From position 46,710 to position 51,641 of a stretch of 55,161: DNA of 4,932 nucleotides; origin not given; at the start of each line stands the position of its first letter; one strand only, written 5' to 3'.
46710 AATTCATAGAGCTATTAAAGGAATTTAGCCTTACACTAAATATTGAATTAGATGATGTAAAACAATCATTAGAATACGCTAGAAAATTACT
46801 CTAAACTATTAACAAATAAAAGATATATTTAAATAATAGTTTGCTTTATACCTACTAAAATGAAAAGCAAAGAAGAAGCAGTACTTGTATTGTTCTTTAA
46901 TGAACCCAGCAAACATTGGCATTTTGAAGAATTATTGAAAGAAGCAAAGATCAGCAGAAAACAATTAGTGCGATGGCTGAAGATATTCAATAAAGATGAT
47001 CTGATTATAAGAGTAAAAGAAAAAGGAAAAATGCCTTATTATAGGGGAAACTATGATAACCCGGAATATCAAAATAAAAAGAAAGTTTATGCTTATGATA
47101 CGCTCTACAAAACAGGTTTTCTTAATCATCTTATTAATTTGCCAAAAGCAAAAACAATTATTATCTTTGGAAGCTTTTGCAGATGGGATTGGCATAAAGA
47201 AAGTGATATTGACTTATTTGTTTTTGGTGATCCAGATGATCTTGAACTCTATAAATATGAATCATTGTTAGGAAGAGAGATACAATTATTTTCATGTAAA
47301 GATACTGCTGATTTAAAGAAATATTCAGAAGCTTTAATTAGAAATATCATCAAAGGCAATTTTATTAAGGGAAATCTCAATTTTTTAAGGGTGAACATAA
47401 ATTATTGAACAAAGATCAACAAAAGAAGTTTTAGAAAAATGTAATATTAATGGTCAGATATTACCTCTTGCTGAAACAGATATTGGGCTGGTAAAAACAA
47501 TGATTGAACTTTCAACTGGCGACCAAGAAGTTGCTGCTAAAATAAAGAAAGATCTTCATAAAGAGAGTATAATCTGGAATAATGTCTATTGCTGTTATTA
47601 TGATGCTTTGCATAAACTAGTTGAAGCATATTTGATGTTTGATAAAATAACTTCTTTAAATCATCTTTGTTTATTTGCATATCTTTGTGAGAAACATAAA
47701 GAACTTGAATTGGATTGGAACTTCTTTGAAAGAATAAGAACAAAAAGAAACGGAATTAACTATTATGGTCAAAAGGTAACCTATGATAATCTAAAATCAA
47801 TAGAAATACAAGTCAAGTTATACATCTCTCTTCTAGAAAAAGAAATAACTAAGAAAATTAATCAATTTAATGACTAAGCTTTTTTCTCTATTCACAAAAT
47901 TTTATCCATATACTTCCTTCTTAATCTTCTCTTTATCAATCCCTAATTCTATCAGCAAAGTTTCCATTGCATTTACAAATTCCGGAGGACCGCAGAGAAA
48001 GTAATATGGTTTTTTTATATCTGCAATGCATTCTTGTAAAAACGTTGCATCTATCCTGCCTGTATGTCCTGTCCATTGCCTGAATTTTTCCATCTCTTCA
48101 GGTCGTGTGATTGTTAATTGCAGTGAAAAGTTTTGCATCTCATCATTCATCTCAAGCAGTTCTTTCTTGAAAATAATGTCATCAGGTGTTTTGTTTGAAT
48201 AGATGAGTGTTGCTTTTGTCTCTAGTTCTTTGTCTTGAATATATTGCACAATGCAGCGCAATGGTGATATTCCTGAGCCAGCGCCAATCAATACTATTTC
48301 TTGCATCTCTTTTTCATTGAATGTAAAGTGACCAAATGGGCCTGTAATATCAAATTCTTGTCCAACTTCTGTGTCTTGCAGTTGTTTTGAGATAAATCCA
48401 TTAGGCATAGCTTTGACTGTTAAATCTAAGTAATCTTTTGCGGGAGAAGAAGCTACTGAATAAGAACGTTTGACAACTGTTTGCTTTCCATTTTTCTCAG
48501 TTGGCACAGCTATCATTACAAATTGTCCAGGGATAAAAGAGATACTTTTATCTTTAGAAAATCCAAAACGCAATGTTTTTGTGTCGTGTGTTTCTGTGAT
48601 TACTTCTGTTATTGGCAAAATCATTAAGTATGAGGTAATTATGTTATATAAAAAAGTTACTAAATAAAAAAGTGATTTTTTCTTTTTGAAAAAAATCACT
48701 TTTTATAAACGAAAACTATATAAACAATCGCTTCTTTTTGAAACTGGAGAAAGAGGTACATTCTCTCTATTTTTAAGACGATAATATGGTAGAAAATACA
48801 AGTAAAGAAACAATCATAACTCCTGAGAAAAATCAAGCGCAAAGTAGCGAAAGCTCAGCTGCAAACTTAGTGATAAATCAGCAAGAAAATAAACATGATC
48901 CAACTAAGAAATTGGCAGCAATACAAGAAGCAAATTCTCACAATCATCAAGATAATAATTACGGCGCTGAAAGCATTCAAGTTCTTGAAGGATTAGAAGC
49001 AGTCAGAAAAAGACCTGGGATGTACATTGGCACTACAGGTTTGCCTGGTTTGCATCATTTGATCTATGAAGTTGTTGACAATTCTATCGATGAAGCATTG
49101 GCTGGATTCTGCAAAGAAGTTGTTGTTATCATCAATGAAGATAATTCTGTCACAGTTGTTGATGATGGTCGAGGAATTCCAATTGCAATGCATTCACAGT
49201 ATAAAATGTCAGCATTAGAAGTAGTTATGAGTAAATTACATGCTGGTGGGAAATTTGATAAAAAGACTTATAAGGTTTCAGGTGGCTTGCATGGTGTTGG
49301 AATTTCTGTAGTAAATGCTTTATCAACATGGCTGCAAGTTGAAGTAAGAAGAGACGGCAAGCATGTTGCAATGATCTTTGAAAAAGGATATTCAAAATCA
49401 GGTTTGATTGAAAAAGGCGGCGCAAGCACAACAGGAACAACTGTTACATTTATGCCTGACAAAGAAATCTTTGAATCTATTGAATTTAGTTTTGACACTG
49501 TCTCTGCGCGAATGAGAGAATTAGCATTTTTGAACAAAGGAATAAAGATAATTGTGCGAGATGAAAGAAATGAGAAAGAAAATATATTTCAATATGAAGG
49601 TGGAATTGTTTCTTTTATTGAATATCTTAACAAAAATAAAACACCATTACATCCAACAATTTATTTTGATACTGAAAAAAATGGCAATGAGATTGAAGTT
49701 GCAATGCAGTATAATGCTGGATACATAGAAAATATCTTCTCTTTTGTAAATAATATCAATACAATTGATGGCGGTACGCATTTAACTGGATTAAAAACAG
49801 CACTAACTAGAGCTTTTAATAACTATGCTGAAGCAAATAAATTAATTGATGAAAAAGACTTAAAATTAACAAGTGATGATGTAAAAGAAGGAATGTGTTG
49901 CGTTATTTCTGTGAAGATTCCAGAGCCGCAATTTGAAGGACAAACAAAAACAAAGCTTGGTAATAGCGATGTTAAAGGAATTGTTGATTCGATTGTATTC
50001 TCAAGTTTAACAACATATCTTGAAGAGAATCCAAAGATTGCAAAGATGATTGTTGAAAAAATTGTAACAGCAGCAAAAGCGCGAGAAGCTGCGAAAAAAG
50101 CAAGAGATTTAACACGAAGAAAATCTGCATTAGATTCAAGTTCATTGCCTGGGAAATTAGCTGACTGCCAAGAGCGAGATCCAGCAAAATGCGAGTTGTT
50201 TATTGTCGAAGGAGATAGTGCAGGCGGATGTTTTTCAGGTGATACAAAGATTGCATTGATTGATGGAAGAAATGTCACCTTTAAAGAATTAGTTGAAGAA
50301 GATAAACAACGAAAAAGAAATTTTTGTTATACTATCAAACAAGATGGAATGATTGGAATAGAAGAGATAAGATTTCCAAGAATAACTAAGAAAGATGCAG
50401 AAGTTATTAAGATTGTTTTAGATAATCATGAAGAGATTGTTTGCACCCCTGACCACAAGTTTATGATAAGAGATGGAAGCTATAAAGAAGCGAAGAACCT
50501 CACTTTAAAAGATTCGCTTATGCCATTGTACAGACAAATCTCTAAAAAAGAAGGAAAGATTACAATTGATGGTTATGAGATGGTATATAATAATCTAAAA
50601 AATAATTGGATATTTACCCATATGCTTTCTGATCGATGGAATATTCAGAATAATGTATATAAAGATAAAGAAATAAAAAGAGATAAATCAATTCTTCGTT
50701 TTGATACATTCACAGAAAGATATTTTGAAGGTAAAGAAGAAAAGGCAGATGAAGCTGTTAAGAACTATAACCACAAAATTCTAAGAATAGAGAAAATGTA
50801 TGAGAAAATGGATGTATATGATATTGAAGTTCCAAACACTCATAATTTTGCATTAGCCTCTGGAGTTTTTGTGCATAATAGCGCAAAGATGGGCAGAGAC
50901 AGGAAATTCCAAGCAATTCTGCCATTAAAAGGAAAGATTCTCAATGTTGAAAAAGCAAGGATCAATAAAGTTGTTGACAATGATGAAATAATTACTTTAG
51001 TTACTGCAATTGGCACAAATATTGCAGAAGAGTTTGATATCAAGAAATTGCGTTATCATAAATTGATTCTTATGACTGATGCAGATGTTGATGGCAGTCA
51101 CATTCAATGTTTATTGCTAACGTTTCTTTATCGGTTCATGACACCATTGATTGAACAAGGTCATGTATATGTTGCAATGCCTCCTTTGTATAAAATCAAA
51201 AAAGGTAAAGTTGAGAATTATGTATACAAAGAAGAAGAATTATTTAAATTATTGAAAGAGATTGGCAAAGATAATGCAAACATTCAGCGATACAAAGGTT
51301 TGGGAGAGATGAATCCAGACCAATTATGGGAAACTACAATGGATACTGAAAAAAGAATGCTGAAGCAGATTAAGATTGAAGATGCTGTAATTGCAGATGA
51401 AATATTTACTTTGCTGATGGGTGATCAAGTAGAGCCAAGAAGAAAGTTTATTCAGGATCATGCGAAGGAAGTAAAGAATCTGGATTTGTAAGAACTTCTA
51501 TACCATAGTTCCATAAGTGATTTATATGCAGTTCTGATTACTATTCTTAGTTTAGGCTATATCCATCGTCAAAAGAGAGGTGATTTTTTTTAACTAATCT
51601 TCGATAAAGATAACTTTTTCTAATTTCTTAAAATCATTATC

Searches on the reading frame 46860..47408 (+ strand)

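Call 12: search_protein_families(library=pfam, proteins=[window:46860-47408:+], max_evalue=0.001)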
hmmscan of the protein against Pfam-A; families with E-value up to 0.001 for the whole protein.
window:46860-47408:+ (182 aa): 3 families
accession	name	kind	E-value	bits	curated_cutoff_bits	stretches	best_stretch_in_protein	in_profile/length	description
PF18765.7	Polbeta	-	1.5e-10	41.5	26.9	1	93-167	9-85/93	Polymerase beta, Nucleotidyltransferase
PF01909.29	NTP_transf_2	-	1.6e-07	32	21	1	97-137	14-58/93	Nucleotidyltransferase domain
PF13635.12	DUF4143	-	0.00068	19.9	28.1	0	9-98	20-98/160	Domain of unknown function (DUF4143)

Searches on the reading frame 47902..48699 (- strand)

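Call 61: search_protein_families(library=pfam, proteins=[window:47902-48699:-], max_evalue=0.01)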
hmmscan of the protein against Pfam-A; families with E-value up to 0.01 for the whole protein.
window:47902-48699:- (265 aa): 3 families
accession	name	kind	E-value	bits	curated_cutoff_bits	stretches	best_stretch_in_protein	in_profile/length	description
PF00175.26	NAD_binding_1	-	1e-17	65.2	22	1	137-245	1-107/109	Oxidoreductase NAD-binding domain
PF00970.30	FAD_binding_6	-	3e-17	63.2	21.1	1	29-126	3-98/99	Oxidoreductase FAD-binding domain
PF08030.17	NAD_binding_6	-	8.3e-05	23.1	22.2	1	134-205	3-82/156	Ferric reductase NAD binding domain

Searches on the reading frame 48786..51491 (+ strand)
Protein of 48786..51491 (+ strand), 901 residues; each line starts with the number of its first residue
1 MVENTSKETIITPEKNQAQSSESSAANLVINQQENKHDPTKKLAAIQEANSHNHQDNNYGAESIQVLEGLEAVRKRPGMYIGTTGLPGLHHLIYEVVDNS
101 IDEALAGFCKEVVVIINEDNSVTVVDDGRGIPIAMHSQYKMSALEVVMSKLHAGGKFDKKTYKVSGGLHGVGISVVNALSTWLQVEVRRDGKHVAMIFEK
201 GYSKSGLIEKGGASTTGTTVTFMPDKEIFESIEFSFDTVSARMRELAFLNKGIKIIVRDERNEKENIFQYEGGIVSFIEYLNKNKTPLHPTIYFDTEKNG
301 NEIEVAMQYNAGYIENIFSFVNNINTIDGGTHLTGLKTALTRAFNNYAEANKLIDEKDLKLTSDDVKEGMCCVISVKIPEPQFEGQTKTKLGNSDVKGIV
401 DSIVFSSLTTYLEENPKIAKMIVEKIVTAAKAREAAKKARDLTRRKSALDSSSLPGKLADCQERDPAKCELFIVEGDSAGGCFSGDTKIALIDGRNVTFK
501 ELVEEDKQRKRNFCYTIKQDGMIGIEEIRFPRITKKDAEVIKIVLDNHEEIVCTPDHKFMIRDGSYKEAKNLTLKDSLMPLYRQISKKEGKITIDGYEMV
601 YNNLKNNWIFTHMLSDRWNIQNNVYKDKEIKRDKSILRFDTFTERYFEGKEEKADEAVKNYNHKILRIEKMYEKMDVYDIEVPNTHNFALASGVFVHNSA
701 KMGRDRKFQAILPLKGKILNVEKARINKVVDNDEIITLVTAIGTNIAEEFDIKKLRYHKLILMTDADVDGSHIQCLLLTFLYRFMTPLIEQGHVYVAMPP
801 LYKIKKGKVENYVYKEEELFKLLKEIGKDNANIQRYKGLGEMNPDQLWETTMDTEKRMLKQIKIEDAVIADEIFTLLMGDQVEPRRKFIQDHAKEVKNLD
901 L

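Call 12: search_protein_families(library=pfam, proteins=[window:48786-51491:+], max_evalue=0.001)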
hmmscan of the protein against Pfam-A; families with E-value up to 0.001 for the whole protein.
window:48786-51491:+ (901 aa): 5 families
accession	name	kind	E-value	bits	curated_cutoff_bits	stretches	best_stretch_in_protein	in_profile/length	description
PF00204.31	DNA_gyraseB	-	6.3e-63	211.8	27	1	273-441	1-172/173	DNA gyrase B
PF00986.26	DNA_gyraseB_C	-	2.7e-30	104.7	29.8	1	829-890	2-63/63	DNA gyrase B subunit, carboxyl terminus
PF14890.11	Intein_splicing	-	1e-18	68.1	35.8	1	491-698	3-155/155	Intein splicing domain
PF02518.31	HATPase_c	-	2.5e-15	57.3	26.4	1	88-226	5-109/111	Histidine kinase-, DNA gyrase B-, and HSP90-like ATPase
PF01751.28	Toprim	-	2.1e-13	50.7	23.1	1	699-797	13-94/96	Toprim domain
